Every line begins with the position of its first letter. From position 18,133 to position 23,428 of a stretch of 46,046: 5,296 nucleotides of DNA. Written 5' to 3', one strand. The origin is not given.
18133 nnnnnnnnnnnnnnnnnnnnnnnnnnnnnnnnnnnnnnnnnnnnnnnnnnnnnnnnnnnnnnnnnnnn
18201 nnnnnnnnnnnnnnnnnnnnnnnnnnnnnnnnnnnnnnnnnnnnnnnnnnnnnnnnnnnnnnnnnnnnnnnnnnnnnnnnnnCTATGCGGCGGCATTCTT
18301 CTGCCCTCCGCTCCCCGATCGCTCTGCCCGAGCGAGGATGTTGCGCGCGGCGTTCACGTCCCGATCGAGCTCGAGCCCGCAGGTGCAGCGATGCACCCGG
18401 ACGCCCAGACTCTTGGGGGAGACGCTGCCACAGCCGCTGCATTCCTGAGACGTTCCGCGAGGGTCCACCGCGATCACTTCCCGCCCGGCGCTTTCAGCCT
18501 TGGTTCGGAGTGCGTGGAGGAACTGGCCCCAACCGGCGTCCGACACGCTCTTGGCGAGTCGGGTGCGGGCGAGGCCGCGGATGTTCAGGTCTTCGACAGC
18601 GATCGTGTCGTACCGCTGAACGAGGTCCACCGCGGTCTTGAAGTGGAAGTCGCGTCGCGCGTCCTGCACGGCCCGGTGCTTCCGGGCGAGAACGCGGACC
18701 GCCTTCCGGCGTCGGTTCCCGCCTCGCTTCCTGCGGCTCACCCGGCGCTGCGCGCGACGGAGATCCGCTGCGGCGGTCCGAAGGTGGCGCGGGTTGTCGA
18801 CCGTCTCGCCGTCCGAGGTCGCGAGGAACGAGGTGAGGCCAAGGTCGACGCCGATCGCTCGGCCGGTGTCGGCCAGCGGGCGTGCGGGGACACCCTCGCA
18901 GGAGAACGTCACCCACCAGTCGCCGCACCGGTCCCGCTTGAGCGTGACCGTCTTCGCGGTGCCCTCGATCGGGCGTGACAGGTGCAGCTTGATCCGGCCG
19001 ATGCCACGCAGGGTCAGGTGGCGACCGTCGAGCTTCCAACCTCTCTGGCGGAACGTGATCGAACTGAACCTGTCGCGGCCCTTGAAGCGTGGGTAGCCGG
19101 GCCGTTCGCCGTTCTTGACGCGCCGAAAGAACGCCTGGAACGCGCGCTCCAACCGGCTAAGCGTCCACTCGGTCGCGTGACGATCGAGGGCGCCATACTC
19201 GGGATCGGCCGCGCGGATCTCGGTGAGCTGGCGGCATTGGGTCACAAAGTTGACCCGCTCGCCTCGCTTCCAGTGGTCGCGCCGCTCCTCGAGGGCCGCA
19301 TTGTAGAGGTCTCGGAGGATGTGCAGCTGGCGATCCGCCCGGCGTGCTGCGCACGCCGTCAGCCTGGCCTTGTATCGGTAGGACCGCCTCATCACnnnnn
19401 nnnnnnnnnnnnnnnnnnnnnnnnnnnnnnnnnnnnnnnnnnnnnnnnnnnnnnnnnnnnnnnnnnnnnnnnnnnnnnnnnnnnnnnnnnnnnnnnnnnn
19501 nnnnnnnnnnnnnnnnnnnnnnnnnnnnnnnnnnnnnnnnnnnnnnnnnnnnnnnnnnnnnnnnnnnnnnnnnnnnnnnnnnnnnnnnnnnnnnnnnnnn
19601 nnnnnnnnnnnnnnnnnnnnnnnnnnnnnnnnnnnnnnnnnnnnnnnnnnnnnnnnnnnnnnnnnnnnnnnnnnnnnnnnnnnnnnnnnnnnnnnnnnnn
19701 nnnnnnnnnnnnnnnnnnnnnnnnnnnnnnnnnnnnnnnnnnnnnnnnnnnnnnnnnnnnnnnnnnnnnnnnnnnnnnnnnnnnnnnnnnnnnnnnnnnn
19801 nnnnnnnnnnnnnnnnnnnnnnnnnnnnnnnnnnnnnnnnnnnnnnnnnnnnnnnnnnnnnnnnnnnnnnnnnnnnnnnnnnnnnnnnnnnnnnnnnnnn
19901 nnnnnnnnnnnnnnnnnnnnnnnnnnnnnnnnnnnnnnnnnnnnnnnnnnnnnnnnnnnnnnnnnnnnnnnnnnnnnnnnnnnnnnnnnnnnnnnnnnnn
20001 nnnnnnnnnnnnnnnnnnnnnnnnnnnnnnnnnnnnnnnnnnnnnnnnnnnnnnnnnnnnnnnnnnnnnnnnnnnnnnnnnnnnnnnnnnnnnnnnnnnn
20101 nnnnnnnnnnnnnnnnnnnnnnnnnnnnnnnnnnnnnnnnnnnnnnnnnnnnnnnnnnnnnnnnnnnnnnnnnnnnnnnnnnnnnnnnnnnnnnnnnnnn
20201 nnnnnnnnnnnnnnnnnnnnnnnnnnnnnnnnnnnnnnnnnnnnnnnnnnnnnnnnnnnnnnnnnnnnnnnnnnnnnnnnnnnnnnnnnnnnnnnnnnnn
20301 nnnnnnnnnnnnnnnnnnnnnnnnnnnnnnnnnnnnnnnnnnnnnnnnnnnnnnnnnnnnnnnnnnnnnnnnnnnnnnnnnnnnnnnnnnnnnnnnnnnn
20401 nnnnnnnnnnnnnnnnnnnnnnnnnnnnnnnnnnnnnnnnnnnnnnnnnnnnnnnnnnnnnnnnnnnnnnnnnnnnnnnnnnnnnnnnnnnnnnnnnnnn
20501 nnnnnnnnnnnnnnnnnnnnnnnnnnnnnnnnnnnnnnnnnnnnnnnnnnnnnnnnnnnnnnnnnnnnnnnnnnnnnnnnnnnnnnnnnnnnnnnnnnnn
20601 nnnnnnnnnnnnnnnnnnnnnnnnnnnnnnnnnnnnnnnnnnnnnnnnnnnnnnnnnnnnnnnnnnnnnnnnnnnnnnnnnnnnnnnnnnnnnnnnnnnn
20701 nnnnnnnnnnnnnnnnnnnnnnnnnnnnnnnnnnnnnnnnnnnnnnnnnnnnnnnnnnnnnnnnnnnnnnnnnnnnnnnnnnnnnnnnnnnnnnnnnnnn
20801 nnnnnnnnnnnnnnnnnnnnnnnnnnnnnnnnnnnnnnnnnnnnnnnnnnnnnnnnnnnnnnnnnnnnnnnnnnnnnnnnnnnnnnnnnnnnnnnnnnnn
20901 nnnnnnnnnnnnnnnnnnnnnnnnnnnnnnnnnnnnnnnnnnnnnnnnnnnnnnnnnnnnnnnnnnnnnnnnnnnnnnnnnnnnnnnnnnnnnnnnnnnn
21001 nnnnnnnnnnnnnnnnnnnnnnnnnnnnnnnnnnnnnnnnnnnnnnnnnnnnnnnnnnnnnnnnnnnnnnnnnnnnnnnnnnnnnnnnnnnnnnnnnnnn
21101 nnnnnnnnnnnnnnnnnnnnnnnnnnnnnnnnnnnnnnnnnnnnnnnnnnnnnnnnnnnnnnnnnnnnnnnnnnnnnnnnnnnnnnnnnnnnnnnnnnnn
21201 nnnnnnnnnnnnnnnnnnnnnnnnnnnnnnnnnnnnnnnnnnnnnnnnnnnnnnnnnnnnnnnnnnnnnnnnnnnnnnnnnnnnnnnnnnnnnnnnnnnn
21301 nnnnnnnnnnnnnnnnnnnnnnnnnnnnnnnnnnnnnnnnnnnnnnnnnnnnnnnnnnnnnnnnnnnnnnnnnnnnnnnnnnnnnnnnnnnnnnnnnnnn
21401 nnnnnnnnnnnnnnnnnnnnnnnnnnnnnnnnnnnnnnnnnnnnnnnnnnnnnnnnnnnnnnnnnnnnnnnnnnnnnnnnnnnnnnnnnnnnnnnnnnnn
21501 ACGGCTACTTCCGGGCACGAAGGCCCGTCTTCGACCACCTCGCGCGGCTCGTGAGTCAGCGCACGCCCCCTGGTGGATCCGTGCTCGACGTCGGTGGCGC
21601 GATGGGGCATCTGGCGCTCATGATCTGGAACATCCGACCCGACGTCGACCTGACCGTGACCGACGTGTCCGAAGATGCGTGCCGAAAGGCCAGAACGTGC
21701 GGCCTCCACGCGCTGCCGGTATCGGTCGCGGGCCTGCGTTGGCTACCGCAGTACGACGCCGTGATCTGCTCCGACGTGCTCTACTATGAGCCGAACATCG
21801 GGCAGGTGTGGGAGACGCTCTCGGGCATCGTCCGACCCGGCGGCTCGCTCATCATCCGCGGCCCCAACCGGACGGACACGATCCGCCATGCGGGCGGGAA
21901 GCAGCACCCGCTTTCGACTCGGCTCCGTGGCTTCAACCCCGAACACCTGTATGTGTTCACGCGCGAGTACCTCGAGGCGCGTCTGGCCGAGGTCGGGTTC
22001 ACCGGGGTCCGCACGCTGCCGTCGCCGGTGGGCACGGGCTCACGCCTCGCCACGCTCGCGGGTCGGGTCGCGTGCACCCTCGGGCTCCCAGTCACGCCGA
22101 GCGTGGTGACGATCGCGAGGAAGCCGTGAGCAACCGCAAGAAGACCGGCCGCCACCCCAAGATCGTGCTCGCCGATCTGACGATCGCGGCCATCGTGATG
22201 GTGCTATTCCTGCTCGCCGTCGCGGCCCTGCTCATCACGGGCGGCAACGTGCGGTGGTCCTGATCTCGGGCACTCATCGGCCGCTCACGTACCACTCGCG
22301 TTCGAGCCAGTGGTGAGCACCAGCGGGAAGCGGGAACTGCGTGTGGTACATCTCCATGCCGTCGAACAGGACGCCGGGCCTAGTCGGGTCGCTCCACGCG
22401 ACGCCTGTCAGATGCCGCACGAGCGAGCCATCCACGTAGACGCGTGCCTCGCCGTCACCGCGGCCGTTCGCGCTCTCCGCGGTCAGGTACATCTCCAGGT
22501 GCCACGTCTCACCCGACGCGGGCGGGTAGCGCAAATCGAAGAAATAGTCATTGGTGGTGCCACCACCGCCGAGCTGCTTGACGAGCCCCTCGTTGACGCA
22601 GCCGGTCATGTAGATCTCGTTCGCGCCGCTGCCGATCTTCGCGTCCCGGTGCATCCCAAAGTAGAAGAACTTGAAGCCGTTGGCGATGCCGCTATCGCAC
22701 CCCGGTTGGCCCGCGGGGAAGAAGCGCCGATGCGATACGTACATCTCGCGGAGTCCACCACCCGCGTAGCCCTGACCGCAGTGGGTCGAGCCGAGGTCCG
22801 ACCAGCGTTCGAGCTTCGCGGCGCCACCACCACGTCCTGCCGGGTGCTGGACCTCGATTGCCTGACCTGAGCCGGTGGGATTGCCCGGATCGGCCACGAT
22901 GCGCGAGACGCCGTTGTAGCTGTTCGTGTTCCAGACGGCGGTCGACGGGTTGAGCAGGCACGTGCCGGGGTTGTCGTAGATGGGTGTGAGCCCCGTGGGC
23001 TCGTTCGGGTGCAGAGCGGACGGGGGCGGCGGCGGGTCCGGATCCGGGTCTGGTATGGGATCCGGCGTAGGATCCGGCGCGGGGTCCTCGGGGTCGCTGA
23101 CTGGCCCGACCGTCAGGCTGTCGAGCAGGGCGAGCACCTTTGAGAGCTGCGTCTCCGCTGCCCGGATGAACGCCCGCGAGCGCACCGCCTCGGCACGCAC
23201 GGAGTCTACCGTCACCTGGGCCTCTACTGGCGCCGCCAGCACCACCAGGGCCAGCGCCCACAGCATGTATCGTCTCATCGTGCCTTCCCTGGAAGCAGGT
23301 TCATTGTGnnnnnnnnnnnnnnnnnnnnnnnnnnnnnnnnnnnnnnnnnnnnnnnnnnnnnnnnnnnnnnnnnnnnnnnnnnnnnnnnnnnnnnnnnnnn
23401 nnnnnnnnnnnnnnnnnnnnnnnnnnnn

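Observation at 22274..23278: Secreted paralogue of a tail enzyme is the last gene of the lysis cassette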

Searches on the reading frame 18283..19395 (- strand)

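Call 94: search_protein_families(library=pfam, proteins=[window:18283-19395:-], max_evalue=0.05)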
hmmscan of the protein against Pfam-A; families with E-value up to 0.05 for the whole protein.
window:18283-19395:- (370 aa): 3 families
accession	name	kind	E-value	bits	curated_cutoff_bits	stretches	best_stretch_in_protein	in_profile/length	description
PF01385.25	OrfB_IS605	-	6.4e-25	88.1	30.5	1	171-277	9-118/120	Probable transposase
PF07282.18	Cas12f1-like_TNB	-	1.1e-22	80.4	26.3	1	289-353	1-60/60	Cas12f1-like, TNB domain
PF12323.14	HTH_OrfB_IS605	-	0.00082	19.3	21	1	2-46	2-46/47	Helix-turn-helix domain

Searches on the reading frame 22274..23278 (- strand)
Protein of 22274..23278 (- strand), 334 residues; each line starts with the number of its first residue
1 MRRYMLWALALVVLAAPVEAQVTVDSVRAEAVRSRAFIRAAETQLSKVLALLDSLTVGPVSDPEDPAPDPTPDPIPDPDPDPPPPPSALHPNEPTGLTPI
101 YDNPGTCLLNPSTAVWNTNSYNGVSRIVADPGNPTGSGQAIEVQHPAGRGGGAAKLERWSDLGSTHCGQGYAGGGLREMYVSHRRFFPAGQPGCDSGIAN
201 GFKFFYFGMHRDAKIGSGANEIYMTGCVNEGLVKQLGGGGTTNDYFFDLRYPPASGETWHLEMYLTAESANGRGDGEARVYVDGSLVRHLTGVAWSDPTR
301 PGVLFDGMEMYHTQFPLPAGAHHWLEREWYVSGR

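Call 4: search_protein_families(library=pfam, proteins=[window:22274-23278:-], max_evalue=0.1)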
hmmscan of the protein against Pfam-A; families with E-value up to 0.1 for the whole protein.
window:22274-23278:- (334 aa): 1 family
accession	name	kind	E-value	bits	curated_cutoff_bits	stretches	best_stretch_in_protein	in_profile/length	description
PF05887.16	Trypan_PARP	-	0.00042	20.8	100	1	6-94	6-91/134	Procyclic acidic repetitive protein (PARP)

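Call 8: search_protein_families(library=phrogs, proteins=[window:22274-23278:-], max_evalue=0.01)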
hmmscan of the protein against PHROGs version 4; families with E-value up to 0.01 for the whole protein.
window:22274-23278:- (334 aa): 0 families

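Call 9: search_solved_structures(query=window:22274-23278:-, max_evalue=10)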
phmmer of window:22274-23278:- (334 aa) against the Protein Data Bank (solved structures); distinct sequences matched with E-value up to 10: 3.
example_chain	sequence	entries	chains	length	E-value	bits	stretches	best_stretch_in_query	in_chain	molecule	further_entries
4l3a_A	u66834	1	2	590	0.029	17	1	41-106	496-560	Internalin K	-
7bu6_A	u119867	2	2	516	0.7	12.5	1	38-88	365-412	Endolysin,Endolysin,Endolysin,Beta-1 adrenergic receptor chimera | Endolysin,Endolysin,Beta-1 adrenergic receptor chimera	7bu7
9p1v_A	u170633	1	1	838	6.1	9.4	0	58-91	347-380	Histidine triad protein D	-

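Call 23: predict_structure(alignment_id=A3)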
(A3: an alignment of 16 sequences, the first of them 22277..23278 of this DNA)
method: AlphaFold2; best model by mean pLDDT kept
length: 334 residues; sequences in the alignment: 16
mean_pLDDT: 79.2   pTM: 0.72
mean pLDDT of the five models: 79.2, 76.8, 76.2, 72.1, 70.5
residues with pLDDT >= 90: 116; 70-90: 125; 50-70: 60; < 50: 33
segments of 3 or more residues with pLDDT < 50: 1-6, 8-22, 56-66
pLDDT, mean of each block of 10 residues (from residue 1): 41 40 59 68 71 53 49 63 72 95 94 80 93 97 86 88 92 94 92 70 86 69 85 75 84 87 95 93 95 86 89 76 92 97
secondary structure, 60 per line:
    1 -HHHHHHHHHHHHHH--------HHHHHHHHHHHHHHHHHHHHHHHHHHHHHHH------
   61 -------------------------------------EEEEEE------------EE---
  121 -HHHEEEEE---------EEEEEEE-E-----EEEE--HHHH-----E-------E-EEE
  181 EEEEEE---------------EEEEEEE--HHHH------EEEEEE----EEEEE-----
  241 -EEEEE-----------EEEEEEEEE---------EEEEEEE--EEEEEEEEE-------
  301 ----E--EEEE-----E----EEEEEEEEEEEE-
elements in order: H2-15 H24-54 E98-103 E125-129 E139-145 E153-156 H159-162 E178-186 E202-208 H211-214 E221-226 E231-235 E242-246 E258-266 E276-282 E285-293 E308-311 E322-333

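Call 25: fold_search(model_id=the predicted structure, library=pdb)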
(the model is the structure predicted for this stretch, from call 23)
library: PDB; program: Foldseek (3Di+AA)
matches with E <= 10: 967; with E <= 0.001: 202
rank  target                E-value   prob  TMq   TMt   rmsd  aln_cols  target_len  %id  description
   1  6kzk_A                1.6e-08  1.00  0.36  0.48   5.7       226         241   15  Structure of alginate lyase Aly36B mutant K143A/M171A in complex with alginate trisaccharide (released 2020-09-23)
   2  6kcv_A                4.0e-08  1.00  0.35  0.46   6.3       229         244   15  Structure of alginate lyase Aly36B mutant K143A/Y185A in complex with alginate tetrasaccharide (released 2020-06-24)
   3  6kcw                  4.7e-08  1.00  0.34  0.45   6.2       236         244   13  Structure of alginate lyase Aly36B (released 2020-06-24)
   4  2zzj                  9.7e-08  1.00  0.43  0.57   5.8       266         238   13  Crystal structure of endo-beta-1,4-glucuronan lyase from fungus Trichoderma reesei (released 2009-05-05)
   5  8q2a_A                1.3e-07  1.00  0.38  0.51   7.7       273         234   14  TtX122B - A domain of unknown function from the Teredinibacter turnerae protein TERTU_2913 (released 2024-03-13)
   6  3gne_A                2.1e-07  1.00  0.42  0.55   5.0       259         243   14  Crystal structure of alginate lyase vAL-1 from Chlorella virus (released 2009-10-20)
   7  3a0n                  3.6e-07  1.00  0.43  0.57   5.1       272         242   15  Crystal structure of D-glucuronic acid-bound alginate lyase vAL-1 from Chlorella virus (released 2009-10-20)
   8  8q28_A                4.5e-07  1.00  0.37  0.48   8.1       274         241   12  Se-Met labelled TtX122A - A domain of unknown function from the Teredinibacter turnerae protein TERTU_3803 (released 2024-03-13)
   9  3r4u_A                5.6e-07  1.00  0.32  0.26   8.1       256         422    9  Cell entry of botulinum neurotoxin type C is dependent upon interaction with two ganglioside molecules (released 2011-06-08)
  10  8q28_B                7.4e-07  1.00  0.38  0.50   7.5       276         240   11  Se-Met labelled TtX122A - A domain of unknown function from the Teredinibacter turnerae protein TERTU_3803 (released 2024-03-13)
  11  5gmt_A                1.2e-06  1.00  0.44  0.53   5.8       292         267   10  Crystal structure of the marine PL-14 alginate lyase from Aplysia kurodai (released 2017-01-04)
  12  8q29_A                1.3e-06  1.00  0.37  0.49   7.6       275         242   11  TtX122A - A domain of unknown function from the Teredinibacter turnerae protein TERTU_3803 (released 2024-03-13)
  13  6yp6                  2.4e-06  1.00  0.39  0.56   7.2       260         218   11  Structural annotation of the conserved carbohydrate esterase vb_24B_21 from Shiga toxin-encoding bacteriophage phi24B (released 2020-09-16)
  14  5mqr                  3.5e-06  1.00  0.31  0.11   7.2       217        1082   13  Sialidase BT_1020 (released 2017-03-22)
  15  1diw                  5.4e-06  1.00  0.38  0.30   6.7       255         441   12  THE HC FRAGMENT OF TETANUS TOXIN COMPLEXED WITH GALACTOSE (released 2000-03-24)
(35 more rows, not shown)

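Call 62: fold_search(model_id=the predicted structure, library=viral)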
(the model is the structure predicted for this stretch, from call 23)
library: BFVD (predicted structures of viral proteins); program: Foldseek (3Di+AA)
matches with E <= 10: 761; with E <= 0.001: 114
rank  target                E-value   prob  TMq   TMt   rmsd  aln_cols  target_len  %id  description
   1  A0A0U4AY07            7.8e-10  1.00  0.44  0.30   5.0       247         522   13  (no name in the UniProt tables at hand)
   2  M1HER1                1.1e-08  1.00  0.43  0.46   4.7       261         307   14  (no name in the UniProt tables at hand)
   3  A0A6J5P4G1            1.5e-08  1.00  0.39  0.40   6.3       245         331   10  Concanavalin A-like lectin/glucanases superfamily [uncultured Caudovirales phage]
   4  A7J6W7                1.5e-08  1.00  0.36  0.31  23.5       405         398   13  Uncharacterized protein N263R [Paramecium bursaria Chlorella virus FR483]
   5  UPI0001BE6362         3.0e-08  1.00  0.41  0.52   5.2       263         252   14  (no name look-up for this kind of identifier)
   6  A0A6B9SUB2            3.1e-08  1.00  0.35  0.35   6.6       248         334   12  (no name in the UniProt tables at hand)
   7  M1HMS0                3.5e-08  1.00  0.36  0.22  27.4       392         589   14  (no name in the UniProt tables at hand)
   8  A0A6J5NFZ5            1.4e-07  1.00  0.43  0.18   5.8       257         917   12  Concanavalin A-like lectin/glucanases superfamily (Fragment) [uncultured Caudovirales phage]
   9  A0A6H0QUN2            1.6e-07  1.00  0.43  0.42   4.5       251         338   16  (no name in the UniProt tables at hand)
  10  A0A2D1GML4            3.2e-07  1.00  0.39  0.37   9.2       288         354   10  (no name in the UniProt tables at hand)
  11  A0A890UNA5            3.5e-07  1.00  0.38  0.46   6.4       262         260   12  Hydrolase [Microbacterium phage Shocker]
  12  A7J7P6                6.1e-07  1.00  0.36  0.33  14.1       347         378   12  Uncharacterized protein N542L [Paramecium bursaria Chlorella virus FR483]
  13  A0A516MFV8            8.6e-07  1.00  0.33  0.40   6.6       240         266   14  (no name in the UniProt tables at hand)
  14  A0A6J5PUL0            9.6e-07  1.00  0.42  0.30   5.6       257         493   13  Coagulation factor 5/8 C-terminal domain containing protein [uncultured Caudovirales phage]
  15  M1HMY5                1.2e-06  1.00  0.41  0.52   5.4       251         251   14  (no name in the UniProt tables at hand)
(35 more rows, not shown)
